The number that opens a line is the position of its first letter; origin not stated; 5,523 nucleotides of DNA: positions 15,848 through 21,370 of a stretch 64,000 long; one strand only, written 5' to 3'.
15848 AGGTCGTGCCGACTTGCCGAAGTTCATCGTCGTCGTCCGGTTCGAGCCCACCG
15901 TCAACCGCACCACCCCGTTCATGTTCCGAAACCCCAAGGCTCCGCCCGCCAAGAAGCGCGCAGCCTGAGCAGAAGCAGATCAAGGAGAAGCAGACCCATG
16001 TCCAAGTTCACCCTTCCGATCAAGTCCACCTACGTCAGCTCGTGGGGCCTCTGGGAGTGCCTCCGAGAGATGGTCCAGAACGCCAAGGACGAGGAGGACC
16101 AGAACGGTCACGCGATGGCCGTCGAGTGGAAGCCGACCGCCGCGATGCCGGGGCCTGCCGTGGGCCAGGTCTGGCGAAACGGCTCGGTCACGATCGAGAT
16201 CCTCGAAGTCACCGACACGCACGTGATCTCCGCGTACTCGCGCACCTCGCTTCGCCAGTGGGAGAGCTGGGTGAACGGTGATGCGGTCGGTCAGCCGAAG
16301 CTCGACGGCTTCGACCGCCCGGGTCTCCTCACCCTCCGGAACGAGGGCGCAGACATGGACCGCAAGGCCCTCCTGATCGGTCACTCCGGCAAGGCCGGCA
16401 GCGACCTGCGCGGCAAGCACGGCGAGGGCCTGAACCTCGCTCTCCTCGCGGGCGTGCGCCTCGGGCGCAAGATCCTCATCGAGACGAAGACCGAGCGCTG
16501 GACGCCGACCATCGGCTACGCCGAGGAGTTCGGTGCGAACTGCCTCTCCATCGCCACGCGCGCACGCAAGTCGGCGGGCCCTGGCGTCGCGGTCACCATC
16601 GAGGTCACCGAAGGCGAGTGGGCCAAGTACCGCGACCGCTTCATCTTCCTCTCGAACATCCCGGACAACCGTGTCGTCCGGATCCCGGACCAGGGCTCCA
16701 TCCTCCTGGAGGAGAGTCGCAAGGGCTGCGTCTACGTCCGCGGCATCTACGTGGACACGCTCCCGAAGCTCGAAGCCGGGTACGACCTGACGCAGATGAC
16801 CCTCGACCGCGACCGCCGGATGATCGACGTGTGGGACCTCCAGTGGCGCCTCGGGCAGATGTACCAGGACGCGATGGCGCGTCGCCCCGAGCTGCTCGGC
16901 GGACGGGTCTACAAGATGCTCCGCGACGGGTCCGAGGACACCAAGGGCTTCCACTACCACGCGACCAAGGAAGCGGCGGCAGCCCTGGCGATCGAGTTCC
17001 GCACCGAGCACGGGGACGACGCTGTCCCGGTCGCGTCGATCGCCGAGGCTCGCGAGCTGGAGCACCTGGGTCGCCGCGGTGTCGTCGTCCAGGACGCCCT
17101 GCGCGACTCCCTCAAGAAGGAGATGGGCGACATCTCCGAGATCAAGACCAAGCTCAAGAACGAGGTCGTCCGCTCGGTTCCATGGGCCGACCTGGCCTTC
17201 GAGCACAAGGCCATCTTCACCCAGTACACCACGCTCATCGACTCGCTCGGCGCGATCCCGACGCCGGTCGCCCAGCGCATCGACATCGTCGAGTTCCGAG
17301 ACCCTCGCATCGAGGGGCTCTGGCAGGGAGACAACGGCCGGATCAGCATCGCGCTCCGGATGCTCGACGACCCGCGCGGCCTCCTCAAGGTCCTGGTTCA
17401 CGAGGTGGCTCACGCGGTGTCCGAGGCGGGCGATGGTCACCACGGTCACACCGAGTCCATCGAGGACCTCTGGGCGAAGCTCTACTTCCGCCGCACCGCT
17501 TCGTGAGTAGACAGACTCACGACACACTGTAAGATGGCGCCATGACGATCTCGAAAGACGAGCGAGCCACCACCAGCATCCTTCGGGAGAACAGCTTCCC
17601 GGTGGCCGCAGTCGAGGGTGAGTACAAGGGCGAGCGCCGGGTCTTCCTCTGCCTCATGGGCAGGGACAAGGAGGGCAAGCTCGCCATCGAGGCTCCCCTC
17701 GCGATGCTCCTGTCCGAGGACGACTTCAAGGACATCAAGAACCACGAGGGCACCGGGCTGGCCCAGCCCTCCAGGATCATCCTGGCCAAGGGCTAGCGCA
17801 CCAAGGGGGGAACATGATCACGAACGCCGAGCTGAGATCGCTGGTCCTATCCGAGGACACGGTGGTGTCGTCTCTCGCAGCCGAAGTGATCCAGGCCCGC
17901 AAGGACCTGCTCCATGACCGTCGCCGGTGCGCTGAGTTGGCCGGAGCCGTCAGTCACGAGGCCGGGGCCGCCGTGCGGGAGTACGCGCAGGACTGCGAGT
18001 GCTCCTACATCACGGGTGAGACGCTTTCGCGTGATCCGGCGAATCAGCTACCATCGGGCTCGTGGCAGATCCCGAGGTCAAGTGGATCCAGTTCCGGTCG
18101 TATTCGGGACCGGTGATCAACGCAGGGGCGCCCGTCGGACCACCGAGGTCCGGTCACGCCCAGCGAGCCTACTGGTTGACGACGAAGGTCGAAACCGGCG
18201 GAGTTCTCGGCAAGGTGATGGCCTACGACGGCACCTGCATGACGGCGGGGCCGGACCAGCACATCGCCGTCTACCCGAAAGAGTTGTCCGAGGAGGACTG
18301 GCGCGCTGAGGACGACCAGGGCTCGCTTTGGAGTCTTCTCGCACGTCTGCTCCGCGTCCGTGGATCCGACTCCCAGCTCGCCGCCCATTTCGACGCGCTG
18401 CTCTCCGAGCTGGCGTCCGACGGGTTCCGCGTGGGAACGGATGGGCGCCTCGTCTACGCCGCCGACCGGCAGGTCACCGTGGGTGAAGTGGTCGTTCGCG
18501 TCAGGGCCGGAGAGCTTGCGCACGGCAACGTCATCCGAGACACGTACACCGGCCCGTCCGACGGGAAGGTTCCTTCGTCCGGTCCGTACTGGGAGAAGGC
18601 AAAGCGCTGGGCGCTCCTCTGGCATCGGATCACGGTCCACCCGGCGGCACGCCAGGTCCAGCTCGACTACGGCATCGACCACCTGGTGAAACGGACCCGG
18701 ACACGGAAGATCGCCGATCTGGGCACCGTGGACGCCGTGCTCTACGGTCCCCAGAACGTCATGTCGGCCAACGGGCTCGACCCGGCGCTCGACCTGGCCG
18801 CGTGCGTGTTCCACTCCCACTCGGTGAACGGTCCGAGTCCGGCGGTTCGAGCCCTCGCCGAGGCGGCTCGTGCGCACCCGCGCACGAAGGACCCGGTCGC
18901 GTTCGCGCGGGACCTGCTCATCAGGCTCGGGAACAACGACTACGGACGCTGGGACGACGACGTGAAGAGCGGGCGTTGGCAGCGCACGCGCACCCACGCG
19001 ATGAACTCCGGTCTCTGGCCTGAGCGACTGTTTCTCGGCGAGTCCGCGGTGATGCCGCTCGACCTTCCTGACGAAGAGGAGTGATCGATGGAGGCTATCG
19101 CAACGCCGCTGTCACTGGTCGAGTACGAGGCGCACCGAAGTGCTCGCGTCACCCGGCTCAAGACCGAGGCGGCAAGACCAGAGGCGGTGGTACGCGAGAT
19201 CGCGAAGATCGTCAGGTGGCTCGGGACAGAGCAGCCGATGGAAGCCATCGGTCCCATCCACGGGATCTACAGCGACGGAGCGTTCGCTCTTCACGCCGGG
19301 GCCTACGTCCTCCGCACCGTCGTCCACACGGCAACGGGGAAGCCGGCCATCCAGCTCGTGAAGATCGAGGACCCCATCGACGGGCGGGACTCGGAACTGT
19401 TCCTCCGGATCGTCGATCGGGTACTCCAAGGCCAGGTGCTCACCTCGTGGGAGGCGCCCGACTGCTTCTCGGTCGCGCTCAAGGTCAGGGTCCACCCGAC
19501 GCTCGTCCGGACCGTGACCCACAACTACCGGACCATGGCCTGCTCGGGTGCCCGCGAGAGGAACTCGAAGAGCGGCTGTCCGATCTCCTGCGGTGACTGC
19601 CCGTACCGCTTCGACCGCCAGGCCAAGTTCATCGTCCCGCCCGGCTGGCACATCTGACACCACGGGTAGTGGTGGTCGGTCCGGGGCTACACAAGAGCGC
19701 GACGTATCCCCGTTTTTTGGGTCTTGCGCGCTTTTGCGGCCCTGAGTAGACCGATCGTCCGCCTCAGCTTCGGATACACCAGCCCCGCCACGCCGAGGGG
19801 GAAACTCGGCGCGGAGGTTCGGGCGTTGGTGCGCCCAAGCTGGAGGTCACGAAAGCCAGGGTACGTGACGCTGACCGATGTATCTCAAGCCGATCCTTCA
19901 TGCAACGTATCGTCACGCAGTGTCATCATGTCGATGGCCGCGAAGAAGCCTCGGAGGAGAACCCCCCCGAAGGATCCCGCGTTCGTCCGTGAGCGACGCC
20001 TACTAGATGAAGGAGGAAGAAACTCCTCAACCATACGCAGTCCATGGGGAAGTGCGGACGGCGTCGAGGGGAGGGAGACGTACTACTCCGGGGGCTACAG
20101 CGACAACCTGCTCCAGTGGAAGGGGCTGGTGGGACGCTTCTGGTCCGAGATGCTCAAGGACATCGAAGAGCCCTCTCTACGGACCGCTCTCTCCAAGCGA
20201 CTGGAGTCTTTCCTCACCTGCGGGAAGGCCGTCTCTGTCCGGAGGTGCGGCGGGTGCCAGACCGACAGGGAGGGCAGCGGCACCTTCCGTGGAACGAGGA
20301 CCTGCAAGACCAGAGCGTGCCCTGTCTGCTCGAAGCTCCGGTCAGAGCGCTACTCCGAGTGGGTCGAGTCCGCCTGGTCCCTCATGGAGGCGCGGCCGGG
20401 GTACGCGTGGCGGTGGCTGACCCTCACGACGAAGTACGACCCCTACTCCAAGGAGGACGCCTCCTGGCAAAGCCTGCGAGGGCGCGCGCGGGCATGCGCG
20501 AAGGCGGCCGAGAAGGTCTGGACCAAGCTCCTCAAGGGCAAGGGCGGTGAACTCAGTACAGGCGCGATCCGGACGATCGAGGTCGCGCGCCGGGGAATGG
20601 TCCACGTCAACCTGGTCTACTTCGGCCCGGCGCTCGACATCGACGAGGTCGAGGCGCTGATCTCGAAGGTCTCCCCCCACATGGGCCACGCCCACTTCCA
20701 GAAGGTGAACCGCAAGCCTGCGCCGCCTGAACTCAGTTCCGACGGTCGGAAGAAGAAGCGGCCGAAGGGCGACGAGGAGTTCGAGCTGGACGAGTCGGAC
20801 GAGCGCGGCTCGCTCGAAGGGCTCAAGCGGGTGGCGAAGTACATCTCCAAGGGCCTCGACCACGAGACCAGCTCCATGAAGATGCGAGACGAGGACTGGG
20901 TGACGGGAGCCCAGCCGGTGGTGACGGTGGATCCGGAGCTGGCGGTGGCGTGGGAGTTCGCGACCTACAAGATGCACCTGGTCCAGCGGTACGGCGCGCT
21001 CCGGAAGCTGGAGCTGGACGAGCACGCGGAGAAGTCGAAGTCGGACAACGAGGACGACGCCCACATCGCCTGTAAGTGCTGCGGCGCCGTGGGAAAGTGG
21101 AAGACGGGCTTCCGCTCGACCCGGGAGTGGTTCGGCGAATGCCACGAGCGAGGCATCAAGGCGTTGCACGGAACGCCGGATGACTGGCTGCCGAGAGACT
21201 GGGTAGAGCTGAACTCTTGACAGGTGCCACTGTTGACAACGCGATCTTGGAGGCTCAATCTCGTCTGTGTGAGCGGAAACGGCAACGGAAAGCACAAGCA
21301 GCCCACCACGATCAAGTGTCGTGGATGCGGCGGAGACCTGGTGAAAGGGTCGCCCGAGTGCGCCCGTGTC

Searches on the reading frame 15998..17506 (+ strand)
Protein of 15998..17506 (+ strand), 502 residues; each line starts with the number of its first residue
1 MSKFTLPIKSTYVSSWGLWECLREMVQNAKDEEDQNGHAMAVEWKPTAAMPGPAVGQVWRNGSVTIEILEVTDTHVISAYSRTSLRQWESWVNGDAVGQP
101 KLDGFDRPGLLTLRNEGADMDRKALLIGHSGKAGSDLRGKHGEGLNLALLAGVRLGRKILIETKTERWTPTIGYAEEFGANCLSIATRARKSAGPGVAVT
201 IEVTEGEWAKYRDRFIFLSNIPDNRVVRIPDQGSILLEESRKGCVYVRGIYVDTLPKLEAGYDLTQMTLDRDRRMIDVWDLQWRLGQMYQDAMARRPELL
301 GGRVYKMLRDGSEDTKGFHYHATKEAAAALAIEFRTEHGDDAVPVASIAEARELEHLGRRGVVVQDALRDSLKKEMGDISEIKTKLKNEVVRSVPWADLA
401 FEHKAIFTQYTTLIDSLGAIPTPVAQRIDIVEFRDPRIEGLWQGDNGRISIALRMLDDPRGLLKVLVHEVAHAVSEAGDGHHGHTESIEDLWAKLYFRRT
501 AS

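Call 7: search_protein_families(library=phrogs, proteins=[window:15998-17506:+], max_evalue=0.0001)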
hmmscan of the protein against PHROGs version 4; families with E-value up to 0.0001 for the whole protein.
window:15998-17506:+ (502 aa): 1 family
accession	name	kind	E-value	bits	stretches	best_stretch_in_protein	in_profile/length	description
phrog_6077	-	unknown function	1.3e-44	153.9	2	109-379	44-319/366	-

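Call 76: search_protein_families(library=pfam, proteins=[window:15998-17506:+], max_evalue=0.001)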
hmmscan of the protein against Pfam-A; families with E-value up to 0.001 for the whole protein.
window:15998-17506:+ (502 aa): 0 families

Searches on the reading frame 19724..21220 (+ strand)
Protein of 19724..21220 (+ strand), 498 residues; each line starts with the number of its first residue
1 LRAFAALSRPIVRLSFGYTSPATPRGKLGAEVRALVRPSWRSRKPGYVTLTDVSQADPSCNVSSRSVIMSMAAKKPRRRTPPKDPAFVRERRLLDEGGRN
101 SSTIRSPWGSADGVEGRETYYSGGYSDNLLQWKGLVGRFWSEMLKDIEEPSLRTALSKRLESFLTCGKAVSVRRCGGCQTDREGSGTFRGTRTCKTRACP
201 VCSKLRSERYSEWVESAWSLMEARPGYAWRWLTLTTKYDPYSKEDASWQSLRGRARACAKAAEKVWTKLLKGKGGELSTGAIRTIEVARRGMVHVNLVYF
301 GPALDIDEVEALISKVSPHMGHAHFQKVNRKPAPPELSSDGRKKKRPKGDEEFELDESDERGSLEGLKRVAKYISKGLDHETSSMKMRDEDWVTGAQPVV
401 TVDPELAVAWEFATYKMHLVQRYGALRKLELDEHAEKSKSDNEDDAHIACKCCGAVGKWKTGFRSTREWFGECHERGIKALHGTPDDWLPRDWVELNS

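Call 7: search_protein_families(library=phrogs, proteins=[window:19724-21220:+], max_evalue=0.0001)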
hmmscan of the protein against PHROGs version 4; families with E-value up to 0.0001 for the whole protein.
window:19724-21220:+ (498 aa): 0 families

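Call 76: search_protein_families(library=pfam, proteins=[window:19724-21220:+], max_evalue=0.001)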
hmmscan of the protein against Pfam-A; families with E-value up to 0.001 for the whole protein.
window:19724-21220:+ (498 aa): 2 families
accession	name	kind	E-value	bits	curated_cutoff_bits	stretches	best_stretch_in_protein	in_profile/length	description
PF01446.23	Rep_1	-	6.8e-07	29.4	33.2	1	189-290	5-99/253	Replication protein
PF14319.11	Zn_Tnp_IS91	-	0.00068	20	26.3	1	139-213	5-73/90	Transposase zinc-binding domain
